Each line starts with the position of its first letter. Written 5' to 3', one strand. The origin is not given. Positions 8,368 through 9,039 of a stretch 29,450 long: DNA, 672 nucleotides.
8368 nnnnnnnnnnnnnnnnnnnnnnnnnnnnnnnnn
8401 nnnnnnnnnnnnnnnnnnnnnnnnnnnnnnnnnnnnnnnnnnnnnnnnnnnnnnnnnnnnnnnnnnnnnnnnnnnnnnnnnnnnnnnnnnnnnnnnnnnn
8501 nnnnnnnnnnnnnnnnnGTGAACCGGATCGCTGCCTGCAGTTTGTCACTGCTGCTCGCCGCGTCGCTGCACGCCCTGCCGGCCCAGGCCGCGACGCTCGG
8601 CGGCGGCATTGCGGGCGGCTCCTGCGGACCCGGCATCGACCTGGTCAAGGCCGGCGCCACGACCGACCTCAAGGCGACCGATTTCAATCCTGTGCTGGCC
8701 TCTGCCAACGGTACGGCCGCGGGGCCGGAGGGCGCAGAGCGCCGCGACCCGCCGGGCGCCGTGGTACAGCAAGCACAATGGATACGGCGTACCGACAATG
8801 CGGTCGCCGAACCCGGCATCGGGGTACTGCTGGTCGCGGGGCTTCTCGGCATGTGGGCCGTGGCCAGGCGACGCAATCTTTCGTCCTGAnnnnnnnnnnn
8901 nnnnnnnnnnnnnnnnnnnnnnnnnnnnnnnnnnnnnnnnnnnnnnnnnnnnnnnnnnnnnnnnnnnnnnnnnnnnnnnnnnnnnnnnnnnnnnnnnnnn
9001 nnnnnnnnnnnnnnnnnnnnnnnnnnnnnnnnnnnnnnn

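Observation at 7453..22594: Second dyad (GTCC-N4-GGAC) marks internal promoters of the EPS locus: candidate EpsA box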

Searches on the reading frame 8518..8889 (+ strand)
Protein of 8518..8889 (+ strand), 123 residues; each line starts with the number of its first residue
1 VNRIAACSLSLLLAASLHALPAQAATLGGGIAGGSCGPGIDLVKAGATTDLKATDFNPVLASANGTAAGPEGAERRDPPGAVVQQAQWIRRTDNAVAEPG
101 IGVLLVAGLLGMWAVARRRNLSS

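Call 10: search_protein_families(library=ncbifam, proteins=[window:8518-8889:+], max_evalue=0.00001)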
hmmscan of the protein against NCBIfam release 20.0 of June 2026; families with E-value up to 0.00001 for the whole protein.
window:8518-8889:+ (123 aa): 0 families

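Call 61: search_protein_families(library=ncbifam, proteins=[window:8518-8889:+], max_evalue=0.5)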
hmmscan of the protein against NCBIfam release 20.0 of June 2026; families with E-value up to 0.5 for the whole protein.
window:8518-8889:+ (123 aa): 7 families
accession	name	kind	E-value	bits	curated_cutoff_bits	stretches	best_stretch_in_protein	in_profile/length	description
NF041538.1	PEP_EDSA_1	subfamily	0.0055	16.4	100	1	94-119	283-307/307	EDSAP-1 family PEP-CTERM protein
NF033554.9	floc_PepA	equivalog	0.032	14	80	1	48-120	195-261/261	flocculation-associated PEP-CTERM protein PepA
TIGR02595.1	PEP_CTERM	domain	0.054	14.4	16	1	98-119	3-22/24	PEP-CTERM sorting domain-containing protein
NF038129.1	PEP_NF038129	equivalog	0.062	13.1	65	1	84-119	156-194/194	NF038129 family PEP-CTERM protein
NF038119.1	PEP_CTERM_MHFG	equivalog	0.078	13.3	100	1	55-119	195-259/260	MHFG family PEP-CTERM protein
NF038125.1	PEP_CTERM_THxN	subfamily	0.099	12.2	85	1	89-119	217-246/246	THxN family PEP-CTERM protein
NF041927.1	Xrt_dep_XDP1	equivalog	0.16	11.9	125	1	91-119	214-242/242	exosortase-dependent surface protein XDP1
